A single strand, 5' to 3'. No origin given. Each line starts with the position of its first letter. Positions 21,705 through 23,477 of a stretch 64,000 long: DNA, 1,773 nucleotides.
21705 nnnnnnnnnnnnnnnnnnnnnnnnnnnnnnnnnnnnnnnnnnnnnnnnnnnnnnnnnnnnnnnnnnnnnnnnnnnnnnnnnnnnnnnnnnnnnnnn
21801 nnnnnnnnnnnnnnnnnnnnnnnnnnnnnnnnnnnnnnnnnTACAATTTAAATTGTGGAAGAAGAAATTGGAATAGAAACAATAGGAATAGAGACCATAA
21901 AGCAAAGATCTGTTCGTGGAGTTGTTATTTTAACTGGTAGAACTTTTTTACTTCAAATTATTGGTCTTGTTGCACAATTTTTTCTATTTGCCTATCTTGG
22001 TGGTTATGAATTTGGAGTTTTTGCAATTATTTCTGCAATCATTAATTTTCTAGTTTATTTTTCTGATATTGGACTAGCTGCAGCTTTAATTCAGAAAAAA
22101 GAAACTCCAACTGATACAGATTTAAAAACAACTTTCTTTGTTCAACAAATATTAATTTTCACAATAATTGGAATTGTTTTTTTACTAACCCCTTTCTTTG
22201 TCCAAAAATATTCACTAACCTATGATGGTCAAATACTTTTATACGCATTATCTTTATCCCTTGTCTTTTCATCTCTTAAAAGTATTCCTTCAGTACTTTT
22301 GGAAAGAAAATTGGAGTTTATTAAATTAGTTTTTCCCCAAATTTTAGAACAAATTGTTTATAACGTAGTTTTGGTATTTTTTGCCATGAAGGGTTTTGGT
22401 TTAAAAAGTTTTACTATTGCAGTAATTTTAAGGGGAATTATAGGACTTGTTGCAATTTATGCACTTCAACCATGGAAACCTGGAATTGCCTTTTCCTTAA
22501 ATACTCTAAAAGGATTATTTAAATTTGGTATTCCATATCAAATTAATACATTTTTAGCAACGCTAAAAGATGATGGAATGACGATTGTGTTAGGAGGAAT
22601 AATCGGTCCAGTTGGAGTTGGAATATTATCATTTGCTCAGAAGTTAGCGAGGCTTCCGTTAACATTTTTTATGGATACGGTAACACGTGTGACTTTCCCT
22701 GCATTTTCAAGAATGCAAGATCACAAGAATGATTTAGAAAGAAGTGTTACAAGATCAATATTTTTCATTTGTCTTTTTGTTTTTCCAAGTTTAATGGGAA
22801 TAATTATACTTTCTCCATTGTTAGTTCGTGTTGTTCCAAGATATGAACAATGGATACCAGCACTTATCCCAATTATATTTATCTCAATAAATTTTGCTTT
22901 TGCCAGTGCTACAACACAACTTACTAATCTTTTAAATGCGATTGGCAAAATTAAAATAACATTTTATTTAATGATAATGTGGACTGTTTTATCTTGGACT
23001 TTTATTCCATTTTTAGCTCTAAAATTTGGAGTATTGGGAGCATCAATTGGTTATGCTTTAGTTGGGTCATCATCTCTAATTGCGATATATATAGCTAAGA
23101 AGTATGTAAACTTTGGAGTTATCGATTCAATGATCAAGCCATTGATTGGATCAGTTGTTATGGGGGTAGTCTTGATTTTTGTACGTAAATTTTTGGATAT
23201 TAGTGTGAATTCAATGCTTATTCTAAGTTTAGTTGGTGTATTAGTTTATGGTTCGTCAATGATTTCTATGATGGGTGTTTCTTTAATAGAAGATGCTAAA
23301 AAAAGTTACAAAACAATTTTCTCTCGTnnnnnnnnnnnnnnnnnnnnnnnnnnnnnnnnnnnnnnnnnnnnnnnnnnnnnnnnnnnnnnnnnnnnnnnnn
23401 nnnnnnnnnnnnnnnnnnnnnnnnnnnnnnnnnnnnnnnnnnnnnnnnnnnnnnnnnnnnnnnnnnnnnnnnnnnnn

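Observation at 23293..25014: Family E: uncharacterised membrane plus extracytoplasmic proteins with a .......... / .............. signature (also 38446..40281, minus strand)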

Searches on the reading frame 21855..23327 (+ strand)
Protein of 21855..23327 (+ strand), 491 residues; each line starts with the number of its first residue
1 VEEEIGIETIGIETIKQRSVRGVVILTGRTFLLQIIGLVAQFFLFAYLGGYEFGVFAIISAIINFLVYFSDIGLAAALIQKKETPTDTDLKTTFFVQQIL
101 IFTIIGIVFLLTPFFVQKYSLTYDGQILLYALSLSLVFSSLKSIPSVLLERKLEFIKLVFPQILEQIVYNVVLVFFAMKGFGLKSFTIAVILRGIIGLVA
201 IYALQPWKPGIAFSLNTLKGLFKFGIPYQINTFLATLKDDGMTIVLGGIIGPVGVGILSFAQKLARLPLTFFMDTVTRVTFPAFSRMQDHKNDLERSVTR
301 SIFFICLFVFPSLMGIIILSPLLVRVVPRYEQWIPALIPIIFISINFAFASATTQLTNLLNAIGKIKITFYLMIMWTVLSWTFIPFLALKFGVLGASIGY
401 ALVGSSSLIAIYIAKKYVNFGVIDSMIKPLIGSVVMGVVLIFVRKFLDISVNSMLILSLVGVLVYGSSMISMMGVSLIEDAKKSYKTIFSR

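Call 14: search_protein_families(library=pfam, proteins=[window:21855-23327:+], max_evalue=0.01)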
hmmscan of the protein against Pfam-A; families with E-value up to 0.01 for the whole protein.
window:21855-23327:+ (491 aa): 2 families
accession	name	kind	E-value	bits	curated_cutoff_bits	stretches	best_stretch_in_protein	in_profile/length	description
PF13440.11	Polysacc_synt_3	-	2.4e-51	175.1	23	1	51-327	9-283/293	Polysaccharide biosynthesis protein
PF01943.22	Polysacc_synt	-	2.3e-26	93.3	28.2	1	20-288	2-274/274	Polysaccharide biosynthesis protein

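Call 87: search_protein_families(library=ncbifam, proteins=[window:21855-23327:+], max_evalue=0.001)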
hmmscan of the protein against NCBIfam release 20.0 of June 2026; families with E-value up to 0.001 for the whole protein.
window:21855-23327:+ (491 aa): 3 families
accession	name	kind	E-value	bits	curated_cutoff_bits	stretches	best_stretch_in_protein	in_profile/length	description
NF007773.0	PRK10459.1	equivalog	6.9e-36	124.3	273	1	15-470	3-465/492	MOP flippase family protein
NF047674.1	TeichurnBiosyTuaB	equivalog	2.9e-26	92.5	580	1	13-465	2-462/469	teichuronic acid biosynthesis protein TuaB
NF058658.1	Oglyco_Wzx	exception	1.3e-24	87.1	720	1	14-476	5-463/478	O-glycosylation flippase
